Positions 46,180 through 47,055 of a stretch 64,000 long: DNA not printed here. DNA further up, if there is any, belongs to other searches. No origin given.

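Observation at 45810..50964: Tight four-gene operon: polytopic membrane protein, tandem PilB-like ATPase, translin-family protein, metallophosphoesterase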

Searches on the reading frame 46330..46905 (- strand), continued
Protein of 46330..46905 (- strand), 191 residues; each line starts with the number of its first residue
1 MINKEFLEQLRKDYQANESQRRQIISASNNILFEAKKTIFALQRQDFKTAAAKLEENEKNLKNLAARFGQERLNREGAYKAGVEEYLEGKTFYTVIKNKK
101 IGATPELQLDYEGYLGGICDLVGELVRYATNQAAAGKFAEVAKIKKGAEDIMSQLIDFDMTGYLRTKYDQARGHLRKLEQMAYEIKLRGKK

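Call 66: list_cluster_members(proteins=[L112:8001-8570:+, L128:8001-8573:+, L086:8001-8594:+, L107:8001-8570:+, L122:8001-8582:+, L161:8001-8573:+, L127:8001-8567:+, L097:8001-8573:+, L145:8001-8567:+, L105:5337-5903:+])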
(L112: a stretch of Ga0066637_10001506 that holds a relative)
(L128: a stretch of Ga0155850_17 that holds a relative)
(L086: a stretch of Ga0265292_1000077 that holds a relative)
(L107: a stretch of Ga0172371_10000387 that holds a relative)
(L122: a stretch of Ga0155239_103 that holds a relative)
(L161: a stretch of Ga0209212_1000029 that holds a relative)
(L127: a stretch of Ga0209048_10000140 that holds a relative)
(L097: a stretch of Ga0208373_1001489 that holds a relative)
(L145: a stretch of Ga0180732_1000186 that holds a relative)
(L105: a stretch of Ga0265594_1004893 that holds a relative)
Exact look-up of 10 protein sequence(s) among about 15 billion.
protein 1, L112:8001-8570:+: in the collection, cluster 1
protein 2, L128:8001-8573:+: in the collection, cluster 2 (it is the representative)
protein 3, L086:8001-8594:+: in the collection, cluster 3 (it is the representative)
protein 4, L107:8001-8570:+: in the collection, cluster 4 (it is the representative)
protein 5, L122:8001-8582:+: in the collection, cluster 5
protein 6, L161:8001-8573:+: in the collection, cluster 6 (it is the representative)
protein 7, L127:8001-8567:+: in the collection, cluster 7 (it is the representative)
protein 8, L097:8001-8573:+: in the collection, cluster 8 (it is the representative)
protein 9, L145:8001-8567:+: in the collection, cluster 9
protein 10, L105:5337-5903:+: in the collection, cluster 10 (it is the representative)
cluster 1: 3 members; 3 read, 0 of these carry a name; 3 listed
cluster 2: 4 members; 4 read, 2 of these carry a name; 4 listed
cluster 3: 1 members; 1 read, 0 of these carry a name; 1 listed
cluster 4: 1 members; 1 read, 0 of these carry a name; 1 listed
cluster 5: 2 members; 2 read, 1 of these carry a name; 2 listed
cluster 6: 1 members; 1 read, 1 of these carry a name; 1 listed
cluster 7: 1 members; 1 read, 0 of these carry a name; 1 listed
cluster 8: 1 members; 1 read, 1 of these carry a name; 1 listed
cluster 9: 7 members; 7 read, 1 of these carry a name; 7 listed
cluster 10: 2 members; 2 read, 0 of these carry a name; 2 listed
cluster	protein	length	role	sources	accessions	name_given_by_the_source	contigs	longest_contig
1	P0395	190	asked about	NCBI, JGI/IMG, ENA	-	-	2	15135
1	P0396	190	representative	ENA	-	-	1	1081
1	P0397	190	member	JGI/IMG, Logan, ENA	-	-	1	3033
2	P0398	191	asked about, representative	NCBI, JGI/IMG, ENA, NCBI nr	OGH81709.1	MAG: hypothetical protein A3F93_03095 [Candidatus Magasanikbacteria bacterium ...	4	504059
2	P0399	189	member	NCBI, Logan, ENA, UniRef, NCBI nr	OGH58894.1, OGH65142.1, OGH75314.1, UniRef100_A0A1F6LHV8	MAG: hypothetical protein A2725_04060 [Candidatus Magasanikbacteria bacterium ... | Haloacid dehalogenase n=1 Tax=Candidatus Magasanikbacteria bacterium ...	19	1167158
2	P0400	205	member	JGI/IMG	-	-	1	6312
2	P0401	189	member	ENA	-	-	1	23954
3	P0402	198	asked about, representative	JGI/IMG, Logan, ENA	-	-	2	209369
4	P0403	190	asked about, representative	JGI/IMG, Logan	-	-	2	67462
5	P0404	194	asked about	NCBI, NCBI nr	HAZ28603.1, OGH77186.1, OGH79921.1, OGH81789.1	MAG TPA: hypothetical protein DCY48_02395 [Candidatus Magasanikbacteria bacterium] | MAG: hypothetical protein A3I74_01310 [Candidatus Magasanikbacteria bacterium ...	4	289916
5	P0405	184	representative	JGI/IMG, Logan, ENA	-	-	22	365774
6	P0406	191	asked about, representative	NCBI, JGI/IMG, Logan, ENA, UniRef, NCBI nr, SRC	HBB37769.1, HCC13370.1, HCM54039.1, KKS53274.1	MAG: hypothetical protein UV82_C0013G0010 [Candidatus Magasanikbacteria bacterium ... | Translin family protein n=1 Tax=Candidatus Magasanikbacteria bacterium GW2011_GWE2_42_7 ... | MAG: hypothetical protein UV18_C0002G0137 [Candidatus Magasanikbacteria bacterium ...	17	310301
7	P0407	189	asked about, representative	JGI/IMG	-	-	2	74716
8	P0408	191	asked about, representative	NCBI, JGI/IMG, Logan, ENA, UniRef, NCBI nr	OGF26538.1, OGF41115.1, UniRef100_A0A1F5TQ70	hypothetical protein A2477_00305 [Candidatus Falkowbacteria bacterium RIFOXYC2_FULL_47_12] | Translin n=2 Tax=Candidatus Falkowiibacteriota TaxID=1752728 RepID=A0A1F5TQ70_9BACT | MAG: hypothetical protein A2242_03980 [Candidatus Falkowbacteria bacterium ...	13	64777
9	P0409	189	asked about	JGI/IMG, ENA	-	-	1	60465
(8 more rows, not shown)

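Call 69: search_protein_families(library=pfam, proteins=[P0303, P0309, P0320, P0336, P0355, P0362, P0371, P0376, P0378, P0313], max_evalue=0.001)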
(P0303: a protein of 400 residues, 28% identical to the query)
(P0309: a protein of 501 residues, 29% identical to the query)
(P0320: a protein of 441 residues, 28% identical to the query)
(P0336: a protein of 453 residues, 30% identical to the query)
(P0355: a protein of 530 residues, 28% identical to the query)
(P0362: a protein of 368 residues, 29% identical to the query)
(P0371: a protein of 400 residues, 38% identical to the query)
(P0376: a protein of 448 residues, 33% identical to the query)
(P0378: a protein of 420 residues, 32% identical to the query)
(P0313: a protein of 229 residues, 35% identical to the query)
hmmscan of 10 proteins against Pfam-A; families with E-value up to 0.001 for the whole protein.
P0303 (400 aa): 1 family
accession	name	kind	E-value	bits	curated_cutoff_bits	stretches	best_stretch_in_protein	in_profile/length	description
PF01997.21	Translin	-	1.1e-35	123.9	25.9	2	204-372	2-203/205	Translin family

P0309 (501 aa): 1 family
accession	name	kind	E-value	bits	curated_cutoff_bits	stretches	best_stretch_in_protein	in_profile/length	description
PF01997.21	Translin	-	1.1e-33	117.4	25.9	2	308-476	2-203/205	Translin family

P0320 (441 aa): 1 family
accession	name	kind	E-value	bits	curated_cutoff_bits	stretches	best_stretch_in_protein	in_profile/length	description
PF01997.21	Translin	-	1.5e-38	133.3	25.9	2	246-414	2-203/205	Translin family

P0336 (453 aa): 1 family
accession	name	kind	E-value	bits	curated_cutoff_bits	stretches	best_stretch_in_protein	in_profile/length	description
PF01997.21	Translin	-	1.6e-38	133.2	25.9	2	259-428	2-203/205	Translin family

P0355 (530 aa): 1 family
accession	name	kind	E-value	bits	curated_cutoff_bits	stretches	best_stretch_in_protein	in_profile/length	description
PF01997.21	Translin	-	1.8e-37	129.7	25.9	2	321-494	2-202/205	Translin family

P0362 (368 aa): 1 family
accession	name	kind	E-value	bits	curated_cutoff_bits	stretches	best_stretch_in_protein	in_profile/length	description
PF01997.21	Translin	-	5.1e-37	128.3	25.9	2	179-348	2-204/205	Translin family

P0371 (400 aa): 2 families
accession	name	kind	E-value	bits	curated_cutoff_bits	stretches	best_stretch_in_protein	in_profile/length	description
PF01997.21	Translin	-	4.3e-27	95.9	25.9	1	207-376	2-203/205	Translin family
PF02892.21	zf-BED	-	0.00033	21.1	20.6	1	36-61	16-43/44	BED zinc finger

P0376 (448 aa): 1 family
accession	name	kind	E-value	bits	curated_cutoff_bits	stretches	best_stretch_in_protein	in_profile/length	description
PF01997.21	Translin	-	2e-33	116.6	25.9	2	248-423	2-205/205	Translin family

P0378 (420 aa): 1 family
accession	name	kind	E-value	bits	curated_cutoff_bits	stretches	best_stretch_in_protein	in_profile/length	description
PF01997.21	Translin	-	1.5e-33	116.9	25.9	2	221-400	2-203/205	Translin family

P0313 (229 aa): 1 family
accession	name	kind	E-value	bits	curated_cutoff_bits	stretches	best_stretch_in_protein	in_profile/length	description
PF01997.21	Translin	-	2.4e-24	86.9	25.9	1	57-227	2-205/205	Translin family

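Call 70: search_protein_families(library=padloc, proteins=[window:46330-46905:-], max_evalue=0.01)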
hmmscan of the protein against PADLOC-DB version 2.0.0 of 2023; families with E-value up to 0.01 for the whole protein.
window:46330-46905:- (191 aa): 0 families

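Call 79: predict_structure(alignment_id=A5)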
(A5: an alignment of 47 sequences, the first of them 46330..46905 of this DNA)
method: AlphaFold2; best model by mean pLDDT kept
length: 191 residues; sequences in the alignment: 47
mean_pLDDT: 95.3   pTM: 0.88
mean pLDDT of the five models: 95.3, 94.9, 91.6, 90.7, 88.7
residues with pLDDT >= 90: 175; 70-90: 15; 50-70: 1; < 50: 0
segments of 3 or more residues with pLDDT < 50: none
pLDDT, mean of each block of 10 residues (from residue 1): 94 93 98 98 97 98 97 95 98 96 91 95 98 95 97 92 95 98 90 56
secondary structure, 60 per line:
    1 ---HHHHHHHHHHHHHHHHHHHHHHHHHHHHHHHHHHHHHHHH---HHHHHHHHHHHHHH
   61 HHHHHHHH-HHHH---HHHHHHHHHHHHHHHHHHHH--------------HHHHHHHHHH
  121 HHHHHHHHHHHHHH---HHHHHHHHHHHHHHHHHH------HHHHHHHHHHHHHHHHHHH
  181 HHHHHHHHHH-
elements in order: H4-43 H47-68 H70-73 H77-96 H111-134 H138-155 H162-190

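Call 80: search_protein_families(library=ncbifam, proteins=[L004:9118-9918:+], max_evalue=0.001)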
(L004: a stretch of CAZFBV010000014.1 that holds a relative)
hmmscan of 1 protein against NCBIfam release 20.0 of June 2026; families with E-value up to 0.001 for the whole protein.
L004:9118-9918:+ (267 aa): 7 families
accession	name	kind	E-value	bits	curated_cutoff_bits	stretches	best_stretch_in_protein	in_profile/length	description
NF008027.1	PRK10757.1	equivalog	7.2e-53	179.2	332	1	18-264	9-259/267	inositol-1-monophosphatase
TIGR02067.1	his_9_HisN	equivalog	8.1e-47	159.8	275.15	1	15-262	3-251/252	histidinol-phosphatase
NF009321.0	PRK12676.1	equivalog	1.3e-42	145.7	264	1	11-262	5-262/264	bifunctional fructose-bisphosphatase/inositol-phosphate phosphatase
TIGR01331.1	bisphos_cysQ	equivalog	5.8e-37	127.6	228.8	1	17-246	5-238/250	3'(2'),5'-bisphosphate nucleotidase CysQ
NF008182.0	PRK10931.1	equivalog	1.3e-26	93.2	379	1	18-241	6-229/246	3'(2'),5'-bisphosphate nucleotidase CysQ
NF010678.0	PRK14076.1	equivalog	8.6e-21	74.4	493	1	52-263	45-284/570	bifunctional NADP phosphatase/NAD kinase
TIGR01330.1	bisphos_HAL2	equivalog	5.3e-15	55.1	267.05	2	88-127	136-174/359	3'(2'),5'-bisphosphate nucleotidase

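Call 82: fold_search(model_id=the predicted structure, library=pdb)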
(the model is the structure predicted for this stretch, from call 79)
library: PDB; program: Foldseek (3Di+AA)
matches with E <= 10: 748; with E <= 0.001: 56
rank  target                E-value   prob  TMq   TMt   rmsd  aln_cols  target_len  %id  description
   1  5jre_B                3.4e-08  1.00  0.79  0.82   2.7       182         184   28  Crystal structure of NeC3PO in complex with ssDNA. (released 2016-09-28)
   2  5jr9_D                4.6e-08  1.00  0.84  0.86   2.4       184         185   26  Crystal structure of apo-NeC3PO (released 2016-09-28)
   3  5jr9_C                5.3e-08  1.00  0.84  0.86   2.5       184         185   26  Crystal structure of apo-NeC3PO (released 2016-09-28)
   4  5jr9_A                6.5e-08  1.00  0.84  0.85   2.4       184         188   26  Crystal structure of apo-NeC3PO (released 2016-09-28)
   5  5jrc_A                6.5e-08  1.00  0.79  0.81   2.7       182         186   28  Crystal structure of NeC3PO in complex with ssRNA. (released 2016-09-28)
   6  5jr9_B                7.1e-08  1.00  0.80  0.82   2.7       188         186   28  Crystal structure of apo-NeC3PO (released 2016-09-28)
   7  3pja_K                7.9e-08  1.00  0.87  0.75   2.3       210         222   21  Crystal structure of human C3PO complex (released 2011-05-11)
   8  3pja_L                8.7e-08  1.00  0.87  0.75   2.6       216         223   21  Crystal structure of human C3PO complex (released 2011-05-11)
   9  3axj_B                7.4e-07  1.00  0.78  0.63   4.2       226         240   20  High resolution crystal structure of C3PO (released 2011-04-20)
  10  1key_C                9.1e-07  1.00  0.89  0.81   2.3       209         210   20  Crystal Structure of Mouse Testis/Brain RNA-binding Protein (TB-RBP) (released 2002-07-03)
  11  3pja_C                1.2e-06  1.00  0.81  0.73   4.6       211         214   19  Crystal structure of human C3PO complex (released 2011-05-11)
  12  3pja_I                1.6e-06  1.00  0.85  0.78   2.6       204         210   20  Crystal structure of human C3PO complex (released 2011-05-11)
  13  1key_A                1.7e-06  1.00  0.88  0.80   2.5       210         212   19  Crystal Structure of Mouse Testis/Brain RNA-binding Protein (TB-RBP) (released 2002-07-03)
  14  3zc0_B                1.7e-06  1.00  0.83  0.83   2.3       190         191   22  Structure of AfC3PO - duplex RNA complex (released 2013-01-23)
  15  3zc1_C                1.8e-06  1.00  0.85  0.86   2.1       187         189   21  Crystal structure of AfC3PO (released 2013-01-23)
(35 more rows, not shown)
